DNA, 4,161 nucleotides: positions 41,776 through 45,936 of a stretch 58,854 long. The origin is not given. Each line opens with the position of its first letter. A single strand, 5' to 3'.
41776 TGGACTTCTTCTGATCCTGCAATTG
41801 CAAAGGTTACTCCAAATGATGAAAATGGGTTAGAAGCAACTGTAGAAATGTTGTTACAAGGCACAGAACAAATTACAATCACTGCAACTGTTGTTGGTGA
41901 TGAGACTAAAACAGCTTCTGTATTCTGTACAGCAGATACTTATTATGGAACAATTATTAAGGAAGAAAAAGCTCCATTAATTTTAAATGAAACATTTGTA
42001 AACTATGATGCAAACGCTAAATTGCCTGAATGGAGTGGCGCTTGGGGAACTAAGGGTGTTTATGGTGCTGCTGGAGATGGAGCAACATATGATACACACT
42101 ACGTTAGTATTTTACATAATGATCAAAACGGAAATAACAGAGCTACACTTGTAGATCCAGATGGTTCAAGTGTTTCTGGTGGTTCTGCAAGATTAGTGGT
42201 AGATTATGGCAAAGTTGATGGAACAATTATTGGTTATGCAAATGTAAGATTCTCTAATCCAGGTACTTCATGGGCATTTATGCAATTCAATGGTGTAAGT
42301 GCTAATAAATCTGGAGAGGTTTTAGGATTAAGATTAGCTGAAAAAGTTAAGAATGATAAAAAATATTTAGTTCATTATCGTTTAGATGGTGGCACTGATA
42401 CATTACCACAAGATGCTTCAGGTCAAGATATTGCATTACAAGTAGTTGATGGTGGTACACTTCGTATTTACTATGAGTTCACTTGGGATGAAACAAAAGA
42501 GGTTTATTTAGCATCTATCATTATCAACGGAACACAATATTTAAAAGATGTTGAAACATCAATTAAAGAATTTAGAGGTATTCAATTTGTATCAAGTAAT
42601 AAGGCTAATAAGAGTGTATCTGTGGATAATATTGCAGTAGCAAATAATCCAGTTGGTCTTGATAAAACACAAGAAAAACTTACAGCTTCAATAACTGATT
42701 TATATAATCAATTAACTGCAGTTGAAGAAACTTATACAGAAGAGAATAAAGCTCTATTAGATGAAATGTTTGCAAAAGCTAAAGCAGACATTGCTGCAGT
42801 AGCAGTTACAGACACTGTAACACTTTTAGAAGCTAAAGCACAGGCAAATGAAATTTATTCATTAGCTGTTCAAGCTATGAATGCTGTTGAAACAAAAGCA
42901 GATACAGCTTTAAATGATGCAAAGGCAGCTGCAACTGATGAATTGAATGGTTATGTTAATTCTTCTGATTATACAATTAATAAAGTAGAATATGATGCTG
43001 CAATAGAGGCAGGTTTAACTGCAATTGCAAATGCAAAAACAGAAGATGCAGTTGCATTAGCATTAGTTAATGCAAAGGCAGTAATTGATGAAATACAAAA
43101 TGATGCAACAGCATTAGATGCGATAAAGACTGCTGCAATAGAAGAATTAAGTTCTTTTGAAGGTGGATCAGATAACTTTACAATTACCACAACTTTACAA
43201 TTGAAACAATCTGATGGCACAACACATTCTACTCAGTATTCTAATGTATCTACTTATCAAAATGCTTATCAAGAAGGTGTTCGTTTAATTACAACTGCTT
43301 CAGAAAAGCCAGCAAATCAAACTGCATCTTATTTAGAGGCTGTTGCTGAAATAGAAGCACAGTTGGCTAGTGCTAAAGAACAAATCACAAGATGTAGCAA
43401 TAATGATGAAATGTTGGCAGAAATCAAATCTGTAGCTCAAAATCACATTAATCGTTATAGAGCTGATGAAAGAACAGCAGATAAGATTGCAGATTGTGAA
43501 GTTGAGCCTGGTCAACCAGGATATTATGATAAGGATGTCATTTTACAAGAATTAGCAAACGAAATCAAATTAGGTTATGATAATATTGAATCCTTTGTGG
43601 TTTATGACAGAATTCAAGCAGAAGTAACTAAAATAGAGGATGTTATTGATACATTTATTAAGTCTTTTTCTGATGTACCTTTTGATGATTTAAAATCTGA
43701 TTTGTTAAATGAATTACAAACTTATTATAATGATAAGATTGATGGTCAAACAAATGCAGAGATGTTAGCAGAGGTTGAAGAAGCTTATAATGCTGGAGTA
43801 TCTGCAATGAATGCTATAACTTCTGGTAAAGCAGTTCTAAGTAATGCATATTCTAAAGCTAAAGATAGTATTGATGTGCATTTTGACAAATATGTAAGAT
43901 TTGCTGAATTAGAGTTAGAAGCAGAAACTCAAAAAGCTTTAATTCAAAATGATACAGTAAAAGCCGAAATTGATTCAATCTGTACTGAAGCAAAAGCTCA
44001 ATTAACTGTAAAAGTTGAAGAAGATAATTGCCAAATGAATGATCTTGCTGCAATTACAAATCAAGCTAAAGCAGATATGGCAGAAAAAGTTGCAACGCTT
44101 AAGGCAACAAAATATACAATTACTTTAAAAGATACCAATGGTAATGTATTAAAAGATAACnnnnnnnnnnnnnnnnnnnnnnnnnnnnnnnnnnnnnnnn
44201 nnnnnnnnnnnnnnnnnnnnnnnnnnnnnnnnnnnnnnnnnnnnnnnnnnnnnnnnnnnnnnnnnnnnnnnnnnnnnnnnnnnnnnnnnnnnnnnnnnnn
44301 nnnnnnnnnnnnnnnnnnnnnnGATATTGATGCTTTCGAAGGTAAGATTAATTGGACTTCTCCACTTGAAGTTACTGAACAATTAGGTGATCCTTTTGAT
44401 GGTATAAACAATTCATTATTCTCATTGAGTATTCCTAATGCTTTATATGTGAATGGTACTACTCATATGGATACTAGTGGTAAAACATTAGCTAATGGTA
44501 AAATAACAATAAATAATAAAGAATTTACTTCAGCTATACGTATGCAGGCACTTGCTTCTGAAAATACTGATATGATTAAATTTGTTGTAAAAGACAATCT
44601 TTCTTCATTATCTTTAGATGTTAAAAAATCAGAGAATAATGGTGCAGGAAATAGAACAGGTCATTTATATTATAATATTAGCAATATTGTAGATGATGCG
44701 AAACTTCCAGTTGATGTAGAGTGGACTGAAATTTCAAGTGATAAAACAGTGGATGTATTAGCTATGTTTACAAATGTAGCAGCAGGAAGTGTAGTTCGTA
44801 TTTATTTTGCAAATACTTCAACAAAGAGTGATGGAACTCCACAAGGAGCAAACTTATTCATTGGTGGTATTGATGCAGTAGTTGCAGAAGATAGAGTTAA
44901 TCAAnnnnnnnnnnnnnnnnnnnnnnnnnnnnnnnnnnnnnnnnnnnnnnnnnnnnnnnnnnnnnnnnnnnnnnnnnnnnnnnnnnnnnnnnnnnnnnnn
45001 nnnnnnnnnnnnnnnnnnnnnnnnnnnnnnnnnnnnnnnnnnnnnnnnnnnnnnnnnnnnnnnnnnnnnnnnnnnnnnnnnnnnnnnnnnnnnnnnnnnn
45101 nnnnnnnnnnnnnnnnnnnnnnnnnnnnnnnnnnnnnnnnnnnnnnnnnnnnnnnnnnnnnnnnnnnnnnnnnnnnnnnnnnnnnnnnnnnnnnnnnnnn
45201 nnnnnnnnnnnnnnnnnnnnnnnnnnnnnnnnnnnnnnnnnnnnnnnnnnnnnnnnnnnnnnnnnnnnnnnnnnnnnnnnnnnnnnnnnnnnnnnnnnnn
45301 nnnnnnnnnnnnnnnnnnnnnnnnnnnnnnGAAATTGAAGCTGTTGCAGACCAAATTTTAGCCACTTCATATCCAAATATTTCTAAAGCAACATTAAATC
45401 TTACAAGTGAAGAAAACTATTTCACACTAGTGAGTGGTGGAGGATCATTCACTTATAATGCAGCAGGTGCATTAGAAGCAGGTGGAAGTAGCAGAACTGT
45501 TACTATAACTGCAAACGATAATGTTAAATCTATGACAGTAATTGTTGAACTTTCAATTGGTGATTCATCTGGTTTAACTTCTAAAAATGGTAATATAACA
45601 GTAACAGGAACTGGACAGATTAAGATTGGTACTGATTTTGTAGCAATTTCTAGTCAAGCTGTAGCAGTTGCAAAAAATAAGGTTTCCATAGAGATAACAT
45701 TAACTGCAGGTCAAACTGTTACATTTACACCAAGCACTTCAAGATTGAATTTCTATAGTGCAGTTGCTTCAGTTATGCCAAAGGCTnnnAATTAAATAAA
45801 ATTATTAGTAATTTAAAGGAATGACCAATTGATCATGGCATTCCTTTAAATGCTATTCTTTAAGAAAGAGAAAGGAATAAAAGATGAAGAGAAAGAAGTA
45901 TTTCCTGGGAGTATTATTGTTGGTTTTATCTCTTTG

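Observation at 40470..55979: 15.4-kb three-gene island of giant lipobox-anchored Flg_new-repeat proteins, two with PL1 pectate-lyase domains: candidate surface pectin-capture and degradation apparatus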

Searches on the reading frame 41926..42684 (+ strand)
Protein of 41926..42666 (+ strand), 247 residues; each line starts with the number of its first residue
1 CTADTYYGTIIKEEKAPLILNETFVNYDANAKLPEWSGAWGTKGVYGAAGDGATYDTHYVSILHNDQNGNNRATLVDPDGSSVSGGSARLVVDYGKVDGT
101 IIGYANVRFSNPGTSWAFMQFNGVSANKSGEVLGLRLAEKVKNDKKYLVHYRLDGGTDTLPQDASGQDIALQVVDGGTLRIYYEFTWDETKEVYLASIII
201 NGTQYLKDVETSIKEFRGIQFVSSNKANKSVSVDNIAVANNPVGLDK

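Call 21: search_protein_families(library=pfam, proteins=[window:41926-42666:+], max_evalue=1)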
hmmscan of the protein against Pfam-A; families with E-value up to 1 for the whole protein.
seq(247 aa): 1 family
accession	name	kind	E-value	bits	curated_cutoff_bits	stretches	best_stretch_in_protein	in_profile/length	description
PF22415.1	PSV_ORF131-like_dom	-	0.0062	16.9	27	1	128-167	27-65/80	PSV_Hypothetical protein ORF131-like domain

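Call 39: predict_structure(alignment_id=A1)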
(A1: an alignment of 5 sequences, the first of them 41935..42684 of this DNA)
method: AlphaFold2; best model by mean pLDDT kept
length: 250 residues; sequences in the alignment: 5
mean_pLDDT: 66.8   pTM: 0.74
mean pLDDT of the five models: 66.8, 65.8, 61.7, 61.5, 60.5
residues with pLDDT >= 90: 19; 70-90: 117; 50-70: 60; < 50: 54
segments of 3 or more residues with pLDDT < 50: 1-40, 62-67, 244-250
pLDDT, mean of each block of 10 residues (from residue 1): 26 30 27 38 56 55 51 62 70 73 81 85 82 76 82 85 79 83 86 87 87 83 73 69 45
secondary structure, 60 per line:
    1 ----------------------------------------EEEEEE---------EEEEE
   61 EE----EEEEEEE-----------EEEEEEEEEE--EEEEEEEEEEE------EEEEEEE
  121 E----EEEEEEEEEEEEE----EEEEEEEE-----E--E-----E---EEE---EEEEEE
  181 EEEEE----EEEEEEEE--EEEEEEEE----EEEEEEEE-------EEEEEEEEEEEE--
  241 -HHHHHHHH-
elements in order: E41-46 E56-62 E67-73 E85-94 E97-107 E114-121 E126-138 E143-150 E169-171 E175-185 E190-197 E200-207 E212-219 E227-238 H242-249

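Call 42: fold_search(model_id=the predicted structure, library=pdb)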
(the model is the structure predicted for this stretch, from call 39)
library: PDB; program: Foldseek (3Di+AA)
matches with E <= 10: 1373; with E <= 0.001: 183
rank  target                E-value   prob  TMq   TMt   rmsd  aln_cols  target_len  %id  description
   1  6d2c_A                9.4e-07  1.00  0.53  0.51  12.0       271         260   12  Structure of Ulvan lyase from Nonlaben Ulvanivorans- NLR48 (released 2018-06-06)
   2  7nde                  1.7e-06  1.00  0.43  0.45   6.5       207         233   15  Trichoderma parareesei PL7A beta-glucuronan lyase (released 2022-03-02)
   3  6d3u_A                4.1e-06  1.00  0.54  0.52  12.0       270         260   12  Complex structure of Ulvan lyase from Nonlaben Ulvanivorans- NLR48 (released 2018-06-06)
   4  8q2a_C                4.1e-06  1.00  0.38  0.41  11.7       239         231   13  TtX122B - A domain of unknown function from the Teredinibacter turnerae protein TERTU_2913 (released 2024-03-13)
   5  8q29_A                6.6e-06  1.00  0.45  0.46  10.8       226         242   11  TtX122A - A domain of unknown function from the Teredinibacter turnerae protein TERTU_3803 (released 2024-03-13)
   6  3w9a_A                8.0e-06  1.00  0.41  0.42   7.1       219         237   11  Crystal structure of the catalytic domain of the glycoside hydrolase family 131 protein from Coprinopsis cinerea (released 2013-05-22)
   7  8q28_B                8.5e-06  1.00  0.44  0.46   7.7       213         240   13  Se-Met labelled TtX122A - A domain of unknown function from the Teredinibacter turnerae protein TERTU_3803 (released 2024-03-13)
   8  8q2a_A                8.9e-06  1.00  0.44  0.47   6.8       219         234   11  TtX122B - A domain of unknown function from the Teredinibacter turnerae protein TERTU_2913 (released 2024-03-13)
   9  8bzk                  8.9e-06  1.00  0.38  0.40  10.8       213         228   11  Crystal structure of Paradendryphiella salina PL7C alginate lyase with sulphate bound in the active site (released 2023-12-27)
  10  8q28_A                1.1e-05  1.00  0.45  0.46   9.7       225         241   12  Se-Met labelled TtX122A - A domain of unknown function from the Teredinibacter turnerae protein TERTU_3803 (released 2024-03-13)
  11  9qco_A                1.1e-05  1.00  0.36  0.12   8.9       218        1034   10  NTNH-HA70 complex from Clostridium botulinum Serotype B1 (released 2025-09-10)
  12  4q8k                  1.3e-05  1.00  0.43  0.46   9.0       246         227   13  Crystal structure of polysaccharide lyase family 18 aly-SJ02 P-CATD (released 2014-09-17)
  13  3zyp                  1.4e-05  1.00  0.52  0.59   5.2       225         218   16  Cellulose induced protein, Cip1 (released 2012-09-12)
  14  2w68_B                1.6e-05  1.00  0.46  0.57   6.4       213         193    8  ENHANCING THE RECEPTOR AFFINITY OF THE SIALIC ACID-BINDING DOMAIN OF VIBRIO CHOLERAE SIALIDASE THROUGH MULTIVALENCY (released 2008-12-30)
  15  7w18_A                1.6e-05  1.00  0.41  0.47   6.8       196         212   13  Complex structure of alginate lyase PyAly with M5 (released 2022-08-17)
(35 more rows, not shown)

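Call 50: search_protein_representatives(alignment_id=A1)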
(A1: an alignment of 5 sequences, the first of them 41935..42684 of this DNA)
Query: 5 sequences, 241 profile positions. Proteins with E-value up to 0.001 (for the whole library): 129; up to 1e-10: 83; up to 1e-30: 20. The best 129 are listed.
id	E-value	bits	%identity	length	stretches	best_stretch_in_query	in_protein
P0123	3.5e-112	390.0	-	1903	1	1-241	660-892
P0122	4.0e-111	386.6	-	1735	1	1-241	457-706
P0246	9.9e-99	346.0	-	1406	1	1-240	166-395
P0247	4.0e-95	334.1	-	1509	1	1-241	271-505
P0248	1.3e-65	237.5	-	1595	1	1-238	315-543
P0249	6.1e-49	182.9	-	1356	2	12-237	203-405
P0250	2.3e-43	164.7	-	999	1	6-233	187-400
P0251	1.6e-40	155.3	-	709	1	4-240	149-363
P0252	3.3e-40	154.3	-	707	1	4-240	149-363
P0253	6.3e-38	146.9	-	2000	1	2-238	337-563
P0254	2.1e-35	138.6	-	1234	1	3-239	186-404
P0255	3.1e-35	138.1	-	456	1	1-138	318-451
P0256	3.9e-35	137.7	-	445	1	2-240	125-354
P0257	5.3e-35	137.3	-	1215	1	2-238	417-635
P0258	1.0e-33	133.1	-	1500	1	3-238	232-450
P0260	1.8e-33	132.2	-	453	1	20-239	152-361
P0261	2.6e-33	131.8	-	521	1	2-237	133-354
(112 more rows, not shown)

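Call 52: search_protein_families(library=pfam, alignment_id=A2, max_evalue=0.001)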
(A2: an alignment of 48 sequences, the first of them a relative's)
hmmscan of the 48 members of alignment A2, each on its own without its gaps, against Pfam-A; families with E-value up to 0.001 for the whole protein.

A. member 1, P0246 (1406 aa): 3 families
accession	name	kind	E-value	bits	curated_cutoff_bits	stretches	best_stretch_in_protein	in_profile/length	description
PF02368.24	Big_2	-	6.4e-15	55.3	22.8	1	6-57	20-73/79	Bacterial Ig-like domain (group 2)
PF09479.16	Flg_new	-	9.5e-09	35.7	27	1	1184-1247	2-65/65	Listeria-Bacteroides repeat domain (List_Bact_rpt)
PF21764.3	Invasin_D4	-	0.00021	22.2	27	0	16-57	34-79/88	Invasin, domain 4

B. families by the number of members that match (of 48 scanned): 13 families
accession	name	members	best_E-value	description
PF09479.16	Flg_new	25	3.3e-85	Listeria-Bacteroides repeat domain (List_Bact_rpt)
PF02368.24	Big_2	10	1e-53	Bacterial Ig-like domain (group 2)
PF18283.7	CBM77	3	2.7e-26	Carbohydrate binding module 77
PF07470.19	Glyco_hydro_88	2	1.1e-70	Glycosyl Hydrolase Family 88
PF00544.25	Pectate_lyase_4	2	1.1e-29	Pectate lyase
PF22359.2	Big-like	2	1.3e-14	Bacterial Ig-like domain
PF21764.3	Invasin_D4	2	0.00021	Invasin, domain 4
PF18998.6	Flg_new_2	1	3.4e-06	Divergent InlB B-repeat domain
PF00754.31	F5_F8_type_C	1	7.4e-05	F5/8 type C domain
PF22585.3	Sialidase-like_CBM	1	0.00054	Sialidase-like, CBM domain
PF07564.17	DUF1542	1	0.00055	Domain of Unknown Function (DUF1542)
PF07523.18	Big_3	1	0.00087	Bacterial Ig-like domain (group 3)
PF04299.18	FMN_bind_2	1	0.00094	Putative FMN-binding domain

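Call 66: list_cluster_members(proteins=[P0246, P0248, P0250, P0251, P0253, P0254, P0256, P0260, P0261, P0123])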
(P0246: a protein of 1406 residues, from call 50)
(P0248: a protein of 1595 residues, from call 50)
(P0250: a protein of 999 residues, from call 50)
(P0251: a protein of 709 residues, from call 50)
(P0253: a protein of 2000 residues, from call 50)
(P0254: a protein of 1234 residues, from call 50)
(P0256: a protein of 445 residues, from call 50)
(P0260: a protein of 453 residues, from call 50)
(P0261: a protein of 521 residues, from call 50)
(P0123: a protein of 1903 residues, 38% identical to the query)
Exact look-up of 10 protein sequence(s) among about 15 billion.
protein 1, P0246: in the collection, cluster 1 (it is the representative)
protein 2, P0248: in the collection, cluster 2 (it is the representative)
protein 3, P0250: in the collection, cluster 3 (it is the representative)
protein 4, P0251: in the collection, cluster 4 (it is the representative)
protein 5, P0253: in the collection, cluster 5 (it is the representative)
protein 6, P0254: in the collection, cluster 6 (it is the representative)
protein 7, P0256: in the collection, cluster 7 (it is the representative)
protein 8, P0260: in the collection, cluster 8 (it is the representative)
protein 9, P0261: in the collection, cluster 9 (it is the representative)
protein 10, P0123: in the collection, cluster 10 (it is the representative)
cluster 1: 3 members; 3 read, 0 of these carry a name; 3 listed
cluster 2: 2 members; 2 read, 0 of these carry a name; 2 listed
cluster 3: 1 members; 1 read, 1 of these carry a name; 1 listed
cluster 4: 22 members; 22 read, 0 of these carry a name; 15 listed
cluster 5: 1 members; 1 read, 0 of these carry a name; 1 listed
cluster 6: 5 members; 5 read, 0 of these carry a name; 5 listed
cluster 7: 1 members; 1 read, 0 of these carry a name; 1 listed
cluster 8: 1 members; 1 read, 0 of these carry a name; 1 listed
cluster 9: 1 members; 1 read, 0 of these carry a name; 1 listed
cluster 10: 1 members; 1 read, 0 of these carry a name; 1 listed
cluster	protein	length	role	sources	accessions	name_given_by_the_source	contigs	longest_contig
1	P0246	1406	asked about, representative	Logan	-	-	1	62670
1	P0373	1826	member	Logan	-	-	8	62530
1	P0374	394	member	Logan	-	-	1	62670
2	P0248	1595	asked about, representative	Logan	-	-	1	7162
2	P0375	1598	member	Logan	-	-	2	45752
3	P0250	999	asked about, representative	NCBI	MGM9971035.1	MAG: InlB B-repeat-containing protein [Anaeroplasmataceae bacterium]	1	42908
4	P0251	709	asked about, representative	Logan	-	-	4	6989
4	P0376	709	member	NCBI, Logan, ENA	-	-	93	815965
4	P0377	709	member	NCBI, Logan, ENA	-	-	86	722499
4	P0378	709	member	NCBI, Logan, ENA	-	-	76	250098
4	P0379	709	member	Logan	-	-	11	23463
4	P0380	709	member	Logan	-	-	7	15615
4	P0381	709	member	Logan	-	-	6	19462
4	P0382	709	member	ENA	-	-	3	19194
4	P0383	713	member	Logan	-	-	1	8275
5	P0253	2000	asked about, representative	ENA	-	-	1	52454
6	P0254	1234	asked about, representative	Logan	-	-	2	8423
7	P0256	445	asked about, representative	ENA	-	-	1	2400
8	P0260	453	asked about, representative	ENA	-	-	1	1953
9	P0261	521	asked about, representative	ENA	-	-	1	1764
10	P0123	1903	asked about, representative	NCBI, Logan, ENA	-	-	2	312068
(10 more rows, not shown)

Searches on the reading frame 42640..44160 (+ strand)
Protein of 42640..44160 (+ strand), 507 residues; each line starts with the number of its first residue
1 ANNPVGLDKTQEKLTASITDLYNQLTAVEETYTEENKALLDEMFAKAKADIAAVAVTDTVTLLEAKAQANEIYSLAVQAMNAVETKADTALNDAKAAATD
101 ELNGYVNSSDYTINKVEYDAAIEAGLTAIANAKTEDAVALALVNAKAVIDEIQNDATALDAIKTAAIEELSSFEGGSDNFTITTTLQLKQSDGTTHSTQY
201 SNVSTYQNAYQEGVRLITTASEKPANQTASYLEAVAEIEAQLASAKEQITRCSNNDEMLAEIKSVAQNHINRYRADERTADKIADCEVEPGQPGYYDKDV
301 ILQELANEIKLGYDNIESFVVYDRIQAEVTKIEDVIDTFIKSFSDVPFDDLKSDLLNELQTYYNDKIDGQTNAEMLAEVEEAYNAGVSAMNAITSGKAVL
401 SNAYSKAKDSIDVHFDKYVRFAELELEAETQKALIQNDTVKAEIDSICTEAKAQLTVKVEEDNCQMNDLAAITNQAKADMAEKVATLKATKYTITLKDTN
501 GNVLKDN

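Call 21: search_protein_families(library=pfam, proteins=[window:42640-44160:+], max_evalue=1)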
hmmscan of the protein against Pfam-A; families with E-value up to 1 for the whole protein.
window:42640-44160:+ (507 aa): 3 families
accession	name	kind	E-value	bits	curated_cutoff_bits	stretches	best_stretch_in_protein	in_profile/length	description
PF18688.6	DUF5638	-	0.012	16.4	39.8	1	341-412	18-89/104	Family of unknown function (DUF5638)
PF13102.12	Phage_int_SAM_5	-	0.091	13.6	22.3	1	340-403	32-82/98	Phage integrase SAM-like domain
PF07411.17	DUF1508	-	0.32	11.4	22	0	488-504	2-18/48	Domain of unknown function (DUF1508)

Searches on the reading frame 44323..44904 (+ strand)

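Call 21: search_protein_families(library=pfam, proteins=[window:44323-44904:+], max_evalue=1)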
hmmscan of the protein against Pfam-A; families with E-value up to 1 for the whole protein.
seq(194 aa): 1 family
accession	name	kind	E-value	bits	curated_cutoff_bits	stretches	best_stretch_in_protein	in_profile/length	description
PF07550.17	Shr-like_HID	-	0.083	13.8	22.3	1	39-70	29-59/82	Heme-binding protein Shr-like, Hb-interacting domain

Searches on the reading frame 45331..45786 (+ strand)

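Call 21: search_protein_families(library=pfam, proteins=[window:45331-45786:+], max_evalue=1)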
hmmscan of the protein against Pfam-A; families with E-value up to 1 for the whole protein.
seq(152 aa): 2 families
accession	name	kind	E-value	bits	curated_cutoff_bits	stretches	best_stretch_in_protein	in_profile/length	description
PF14014.11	DUF4230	-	0.003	18.1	27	1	68-143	16-88/148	Protein of unknown function (DUF4230)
PF22768.1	SPP1_Dit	-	0.027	15.1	25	1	49-124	13-85/97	Siphovirus-type tail component, C-terminal domain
